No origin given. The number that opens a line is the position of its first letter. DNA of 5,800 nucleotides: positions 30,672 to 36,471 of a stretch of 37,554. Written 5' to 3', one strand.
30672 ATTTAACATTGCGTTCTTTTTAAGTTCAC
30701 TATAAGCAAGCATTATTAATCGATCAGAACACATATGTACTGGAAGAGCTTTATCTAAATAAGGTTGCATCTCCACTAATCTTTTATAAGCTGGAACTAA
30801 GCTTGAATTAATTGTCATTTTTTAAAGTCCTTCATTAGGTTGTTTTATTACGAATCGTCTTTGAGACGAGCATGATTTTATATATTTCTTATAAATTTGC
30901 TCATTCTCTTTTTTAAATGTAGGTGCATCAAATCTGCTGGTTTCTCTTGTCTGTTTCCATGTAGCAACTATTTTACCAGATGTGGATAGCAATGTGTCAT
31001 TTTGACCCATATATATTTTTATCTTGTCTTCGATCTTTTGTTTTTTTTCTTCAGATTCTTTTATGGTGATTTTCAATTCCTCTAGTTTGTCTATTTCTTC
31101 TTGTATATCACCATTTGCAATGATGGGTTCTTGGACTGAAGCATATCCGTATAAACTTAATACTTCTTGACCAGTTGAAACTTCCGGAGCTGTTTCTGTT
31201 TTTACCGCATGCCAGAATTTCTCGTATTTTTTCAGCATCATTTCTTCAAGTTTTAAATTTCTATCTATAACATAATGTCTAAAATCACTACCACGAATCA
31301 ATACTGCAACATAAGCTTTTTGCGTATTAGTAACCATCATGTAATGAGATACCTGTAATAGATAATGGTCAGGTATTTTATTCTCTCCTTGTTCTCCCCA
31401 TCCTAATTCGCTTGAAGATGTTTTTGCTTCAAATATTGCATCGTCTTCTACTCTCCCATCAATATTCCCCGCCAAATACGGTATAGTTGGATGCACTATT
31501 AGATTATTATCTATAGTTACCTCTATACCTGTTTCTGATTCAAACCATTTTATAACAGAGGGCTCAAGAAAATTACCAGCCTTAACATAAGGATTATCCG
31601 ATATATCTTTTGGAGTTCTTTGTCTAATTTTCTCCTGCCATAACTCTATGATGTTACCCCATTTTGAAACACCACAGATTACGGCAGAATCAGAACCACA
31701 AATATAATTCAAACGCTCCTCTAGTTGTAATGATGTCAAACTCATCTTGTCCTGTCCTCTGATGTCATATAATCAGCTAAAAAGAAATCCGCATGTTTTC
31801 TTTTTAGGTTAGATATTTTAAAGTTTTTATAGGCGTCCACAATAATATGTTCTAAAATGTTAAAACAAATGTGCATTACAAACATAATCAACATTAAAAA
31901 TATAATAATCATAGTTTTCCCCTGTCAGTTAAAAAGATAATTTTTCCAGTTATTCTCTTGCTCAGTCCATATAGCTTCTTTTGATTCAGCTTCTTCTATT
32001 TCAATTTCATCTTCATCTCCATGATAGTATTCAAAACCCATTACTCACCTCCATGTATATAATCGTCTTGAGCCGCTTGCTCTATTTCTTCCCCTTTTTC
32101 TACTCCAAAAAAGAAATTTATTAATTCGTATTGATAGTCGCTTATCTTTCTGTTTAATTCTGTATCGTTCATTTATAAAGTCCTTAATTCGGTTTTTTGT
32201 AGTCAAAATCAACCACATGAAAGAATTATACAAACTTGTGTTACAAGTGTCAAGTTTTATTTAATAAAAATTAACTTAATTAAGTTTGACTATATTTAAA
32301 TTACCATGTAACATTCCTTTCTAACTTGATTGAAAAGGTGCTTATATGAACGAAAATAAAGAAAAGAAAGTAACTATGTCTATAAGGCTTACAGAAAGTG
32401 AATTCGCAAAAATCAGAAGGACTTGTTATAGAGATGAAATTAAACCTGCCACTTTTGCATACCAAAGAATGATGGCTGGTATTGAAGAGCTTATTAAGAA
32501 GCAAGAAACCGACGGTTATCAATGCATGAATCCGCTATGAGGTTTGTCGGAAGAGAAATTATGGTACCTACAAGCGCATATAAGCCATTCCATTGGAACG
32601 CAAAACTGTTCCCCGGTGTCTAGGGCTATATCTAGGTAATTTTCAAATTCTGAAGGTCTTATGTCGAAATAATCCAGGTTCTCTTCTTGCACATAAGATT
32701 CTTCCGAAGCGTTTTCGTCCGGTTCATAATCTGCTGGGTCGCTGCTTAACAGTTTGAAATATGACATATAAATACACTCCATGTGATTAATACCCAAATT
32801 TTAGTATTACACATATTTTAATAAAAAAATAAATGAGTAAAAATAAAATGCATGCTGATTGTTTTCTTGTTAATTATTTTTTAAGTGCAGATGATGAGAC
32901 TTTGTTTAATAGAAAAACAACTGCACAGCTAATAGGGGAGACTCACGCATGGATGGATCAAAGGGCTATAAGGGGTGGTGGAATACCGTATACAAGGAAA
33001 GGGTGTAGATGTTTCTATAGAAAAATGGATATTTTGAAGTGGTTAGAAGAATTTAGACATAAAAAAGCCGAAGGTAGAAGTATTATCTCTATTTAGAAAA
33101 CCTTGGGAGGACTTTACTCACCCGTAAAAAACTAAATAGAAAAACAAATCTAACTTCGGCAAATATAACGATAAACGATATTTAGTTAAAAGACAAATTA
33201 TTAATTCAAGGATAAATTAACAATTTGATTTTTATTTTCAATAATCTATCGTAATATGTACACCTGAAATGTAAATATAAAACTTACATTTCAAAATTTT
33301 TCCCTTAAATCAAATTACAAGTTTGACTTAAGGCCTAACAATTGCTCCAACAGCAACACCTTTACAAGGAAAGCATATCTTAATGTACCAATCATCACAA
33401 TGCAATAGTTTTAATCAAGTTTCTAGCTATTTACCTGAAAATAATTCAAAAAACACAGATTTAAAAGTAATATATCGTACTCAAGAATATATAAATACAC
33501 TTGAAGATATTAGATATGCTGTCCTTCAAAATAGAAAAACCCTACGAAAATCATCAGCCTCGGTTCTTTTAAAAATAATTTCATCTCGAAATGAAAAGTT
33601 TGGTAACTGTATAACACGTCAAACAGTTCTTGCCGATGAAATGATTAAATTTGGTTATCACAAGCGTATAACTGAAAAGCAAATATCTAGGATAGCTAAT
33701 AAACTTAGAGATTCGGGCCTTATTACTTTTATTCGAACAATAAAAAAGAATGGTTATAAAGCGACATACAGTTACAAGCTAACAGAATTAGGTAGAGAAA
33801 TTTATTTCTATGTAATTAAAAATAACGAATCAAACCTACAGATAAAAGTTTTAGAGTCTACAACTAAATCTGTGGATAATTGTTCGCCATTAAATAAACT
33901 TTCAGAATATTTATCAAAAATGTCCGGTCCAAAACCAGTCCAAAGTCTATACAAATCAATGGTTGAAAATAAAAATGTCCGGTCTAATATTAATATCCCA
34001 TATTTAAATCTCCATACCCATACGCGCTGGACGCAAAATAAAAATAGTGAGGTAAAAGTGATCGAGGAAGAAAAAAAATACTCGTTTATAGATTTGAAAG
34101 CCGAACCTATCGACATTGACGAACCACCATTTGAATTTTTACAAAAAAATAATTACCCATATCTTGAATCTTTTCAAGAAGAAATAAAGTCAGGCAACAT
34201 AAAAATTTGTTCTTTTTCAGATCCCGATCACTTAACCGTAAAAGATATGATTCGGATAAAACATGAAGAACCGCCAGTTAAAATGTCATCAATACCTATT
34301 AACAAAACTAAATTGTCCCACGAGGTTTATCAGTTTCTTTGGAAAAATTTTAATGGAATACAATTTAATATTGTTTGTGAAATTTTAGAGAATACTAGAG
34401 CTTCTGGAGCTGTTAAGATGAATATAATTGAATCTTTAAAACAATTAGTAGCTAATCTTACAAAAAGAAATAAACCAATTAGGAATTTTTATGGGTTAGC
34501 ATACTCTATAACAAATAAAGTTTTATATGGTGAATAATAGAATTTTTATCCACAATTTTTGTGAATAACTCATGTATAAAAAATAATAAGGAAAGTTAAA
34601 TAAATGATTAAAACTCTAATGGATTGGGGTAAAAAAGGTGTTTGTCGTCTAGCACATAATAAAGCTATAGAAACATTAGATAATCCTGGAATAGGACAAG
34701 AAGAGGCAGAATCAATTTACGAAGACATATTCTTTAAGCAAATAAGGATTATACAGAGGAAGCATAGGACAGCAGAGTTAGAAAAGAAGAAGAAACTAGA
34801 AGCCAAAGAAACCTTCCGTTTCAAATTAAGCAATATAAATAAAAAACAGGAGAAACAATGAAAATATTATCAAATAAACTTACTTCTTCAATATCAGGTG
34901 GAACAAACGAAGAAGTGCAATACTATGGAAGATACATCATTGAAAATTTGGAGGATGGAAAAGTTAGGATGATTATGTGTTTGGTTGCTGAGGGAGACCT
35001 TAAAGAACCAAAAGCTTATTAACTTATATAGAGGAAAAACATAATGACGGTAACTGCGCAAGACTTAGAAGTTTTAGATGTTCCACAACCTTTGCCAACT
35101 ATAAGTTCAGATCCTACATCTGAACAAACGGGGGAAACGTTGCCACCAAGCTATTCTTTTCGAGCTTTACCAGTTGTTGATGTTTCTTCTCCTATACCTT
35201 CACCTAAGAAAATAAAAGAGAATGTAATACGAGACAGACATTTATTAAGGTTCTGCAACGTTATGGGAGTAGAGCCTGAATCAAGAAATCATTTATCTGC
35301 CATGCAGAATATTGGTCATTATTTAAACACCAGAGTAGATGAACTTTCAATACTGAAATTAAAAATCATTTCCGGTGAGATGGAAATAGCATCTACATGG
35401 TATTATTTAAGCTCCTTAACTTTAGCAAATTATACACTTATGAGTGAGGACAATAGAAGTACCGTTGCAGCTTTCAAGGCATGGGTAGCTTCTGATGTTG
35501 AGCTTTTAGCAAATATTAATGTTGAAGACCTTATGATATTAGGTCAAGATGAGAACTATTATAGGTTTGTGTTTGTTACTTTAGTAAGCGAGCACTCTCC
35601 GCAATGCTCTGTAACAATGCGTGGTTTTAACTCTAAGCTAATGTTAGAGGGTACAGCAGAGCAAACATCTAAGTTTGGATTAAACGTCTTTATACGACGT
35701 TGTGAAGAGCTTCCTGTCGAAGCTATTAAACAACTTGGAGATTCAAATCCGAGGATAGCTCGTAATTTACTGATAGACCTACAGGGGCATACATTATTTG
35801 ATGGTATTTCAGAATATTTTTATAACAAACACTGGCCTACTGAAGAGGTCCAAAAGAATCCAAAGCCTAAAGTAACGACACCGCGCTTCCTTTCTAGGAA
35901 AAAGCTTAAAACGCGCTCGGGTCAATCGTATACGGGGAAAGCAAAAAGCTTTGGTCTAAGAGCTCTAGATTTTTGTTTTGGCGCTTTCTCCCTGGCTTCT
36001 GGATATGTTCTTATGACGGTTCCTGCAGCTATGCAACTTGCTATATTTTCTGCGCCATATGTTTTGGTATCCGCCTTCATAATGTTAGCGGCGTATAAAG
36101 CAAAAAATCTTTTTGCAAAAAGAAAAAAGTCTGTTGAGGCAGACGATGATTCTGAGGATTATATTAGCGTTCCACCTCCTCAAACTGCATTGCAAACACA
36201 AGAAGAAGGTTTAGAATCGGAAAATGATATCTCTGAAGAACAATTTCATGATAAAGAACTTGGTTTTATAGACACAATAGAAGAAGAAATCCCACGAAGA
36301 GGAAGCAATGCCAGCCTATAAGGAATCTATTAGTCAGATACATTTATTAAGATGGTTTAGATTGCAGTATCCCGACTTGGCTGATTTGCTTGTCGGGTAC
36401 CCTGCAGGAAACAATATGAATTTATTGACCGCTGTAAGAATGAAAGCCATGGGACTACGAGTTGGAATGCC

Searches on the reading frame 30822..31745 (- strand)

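Call 6: search_protein_families(library=pfam, proteins=[window:30822-31745:-], max_evalue=1)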
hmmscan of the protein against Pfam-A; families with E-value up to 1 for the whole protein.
window:30822-31745:- (307 aa): 5 families
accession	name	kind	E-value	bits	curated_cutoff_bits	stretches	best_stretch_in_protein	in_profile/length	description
PF09588.16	YqaJ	-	1.6e-24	87.4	22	1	9-141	4-149/150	YqaJ-like viral recombinase domain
PF21462.3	PsaS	-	0.011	16.3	27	1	28-67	66-103/112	Ph 6 antigen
PF24091.1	DUF7376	-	0.03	14.5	27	1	153-262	30-142/219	Family of unknown function (DUF7376)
PF00635.32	Motile_Sperm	-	0.067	13.5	25.9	0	131-161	19-49/109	MSP (Major sperm protein) domain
PF07406.16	NICE-3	-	0.09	13.3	22.7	1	218-290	102-177/181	NICE-3 protein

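Call 7: search_protein_families(library=phrogs, proteins=[window:30822-31745:-], max_evalue=1)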
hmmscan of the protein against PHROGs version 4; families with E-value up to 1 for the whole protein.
window:30822-31745:- (307 aa): 8 families
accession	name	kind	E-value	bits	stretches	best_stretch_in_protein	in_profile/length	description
phrog_434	-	DNA, RNA and nucleotide metabolism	1.5e-76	259.1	1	8-305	61-366/372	RecE-like recombination exonuclease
phrog_149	-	DNA, RNA and nucleotide metabolism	1.3e-08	34.7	1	33-280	638-889/1242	exonuclease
phrog_1706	-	DNA, RNA and nucleotide metabolism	2.2e-07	31.6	1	91-222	122-255/293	CRISPR/Cas system associated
phrog_6244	-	unknown function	8.7e-06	27.2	1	218-301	21-106/107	-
phrog_1956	-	unknown function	1.6e-05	25.9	1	213-298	6-89/93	-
phrog_2362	-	unknown function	0.019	15.8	1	156-261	34-145/223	-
phrog_32969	-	unknown function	0.073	14.4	1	274-297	21-44/92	-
phrog_22390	-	unknown function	0.17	12.8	1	223-259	113-149/154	-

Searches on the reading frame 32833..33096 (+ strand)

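Call 20: search_protein_families(library=phrogs, proteins=[window:32833-33096:+], max_evalue=0.01)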
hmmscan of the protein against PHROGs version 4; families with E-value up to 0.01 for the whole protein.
window:32833-33096:+ (87 aa): 1 family
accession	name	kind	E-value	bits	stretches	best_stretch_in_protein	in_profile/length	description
phrog_2528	-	unknown function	1.3e-08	35.8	1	14-77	18-82/90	-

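Call 33: search_protein_families(library=pfam, proteins=[window:32833-33096:+], max_evalue=0.01)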
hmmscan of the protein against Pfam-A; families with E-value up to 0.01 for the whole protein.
window:32833-33096:+ (87 aa): 1 family
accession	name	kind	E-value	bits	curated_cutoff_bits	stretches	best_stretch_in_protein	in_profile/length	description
PF12728.13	HTH_17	-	0.00064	20.4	27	1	43-73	19-49/51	Helix-turn-helix domain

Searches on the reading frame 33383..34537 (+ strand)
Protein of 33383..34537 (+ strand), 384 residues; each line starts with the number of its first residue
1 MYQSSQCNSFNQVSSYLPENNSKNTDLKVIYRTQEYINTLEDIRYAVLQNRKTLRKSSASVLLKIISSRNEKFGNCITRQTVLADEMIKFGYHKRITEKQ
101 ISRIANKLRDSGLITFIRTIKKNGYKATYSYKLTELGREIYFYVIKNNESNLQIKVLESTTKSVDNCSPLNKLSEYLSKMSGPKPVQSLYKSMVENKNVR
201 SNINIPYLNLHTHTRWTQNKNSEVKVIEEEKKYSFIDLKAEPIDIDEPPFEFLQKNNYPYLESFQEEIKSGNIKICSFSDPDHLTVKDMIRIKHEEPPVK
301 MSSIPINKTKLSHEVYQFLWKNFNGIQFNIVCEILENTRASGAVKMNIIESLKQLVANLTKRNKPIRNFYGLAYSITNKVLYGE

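Call 20: search_protein_families(library=phrogs, proteins=[window:33383-34537:+], max_evalue=0.01)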
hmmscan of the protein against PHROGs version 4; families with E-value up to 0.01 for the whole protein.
window:33383-34537:+ (384 aa): 1 family
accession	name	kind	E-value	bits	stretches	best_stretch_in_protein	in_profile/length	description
phrog_270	-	DNA, RNA and nucleotide metabolism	0.0045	17.4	1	53-138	44-120/383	replication initiation protein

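Call 33: search_protein_families(library=pfam, proteins=[window:33383-34537:+], max_evalue=0.01)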
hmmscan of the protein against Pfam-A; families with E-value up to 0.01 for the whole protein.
window:33383-34537:+ (384 aa): 0 families

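Call 92: search_protein_families(library=padloc, proteins=[window:33383-34537:+], max_evalue=0.1)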
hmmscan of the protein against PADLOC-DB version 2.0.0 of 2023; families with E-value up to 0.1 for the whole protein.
window:33383-34537:+ (384 aa): 0 families

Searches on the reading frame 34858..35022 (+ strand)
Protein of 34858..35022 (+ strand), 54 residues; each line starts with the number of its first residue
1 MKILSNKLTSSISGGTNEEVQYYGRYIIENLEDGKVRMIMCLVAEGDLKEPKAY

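Call 92: search_protein_families(library=padloc, proteins=[window:34858-35022:+], max_evalue=0.1)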
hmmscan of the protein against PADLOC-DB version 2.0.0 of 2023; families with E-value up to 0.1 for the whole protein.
window:34858-35022:+ (54 aa): 0 families

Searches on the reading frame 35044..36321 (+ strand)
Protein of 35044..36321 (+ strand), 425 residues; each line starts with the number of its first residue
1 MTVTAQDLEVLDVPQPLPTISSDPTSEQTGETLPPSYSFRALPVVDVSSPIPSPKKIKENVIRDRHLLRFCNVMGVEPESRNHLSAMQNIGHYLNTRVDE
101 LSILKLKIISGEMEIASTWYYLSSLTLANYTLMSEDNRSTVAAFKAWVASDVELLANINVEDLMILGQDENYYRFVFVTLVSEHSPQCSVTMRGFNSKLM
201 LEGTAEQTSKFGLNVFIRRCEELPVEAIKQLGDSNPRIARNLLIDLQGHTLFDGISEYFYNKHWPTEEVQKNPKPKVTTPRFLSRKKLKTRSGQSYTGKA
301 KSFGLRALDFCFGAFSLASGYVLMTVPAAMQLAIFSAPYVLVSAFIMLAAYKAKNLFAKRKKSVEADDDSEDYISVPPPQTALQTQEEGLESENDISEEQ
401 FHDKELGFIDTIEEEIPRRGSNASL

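Call 20: search_protein_families(library=phrogs, proteins=[window:35044-36321:+], max_evalue=0.01)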
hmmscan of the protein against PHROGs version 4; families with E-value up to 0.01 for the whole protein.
window:35044-36321:+ (425 aa): 0 families

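Call 33: search_protein_families(library=pfam, proteins=[window:35044-36321:+], max_evalue=0.01)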
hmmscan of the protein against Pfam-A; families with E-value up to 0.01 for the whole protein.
window:35044-36321:+ (425 aa): 1 family
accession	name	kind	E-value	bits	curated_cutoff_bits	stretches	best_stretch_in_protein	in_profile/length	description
PF03253.19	UT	-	0.00022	21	25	1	310-366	90-146/292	Urea transporter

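Call 92: search_protein_families(library=padloc, proteins=[window:35044-36321:+], max_evalue=0.1)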
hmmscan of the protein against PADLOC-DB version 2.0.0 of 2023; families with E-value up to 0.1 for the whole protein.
window:35044-36321:+ (425 aa): 0 families
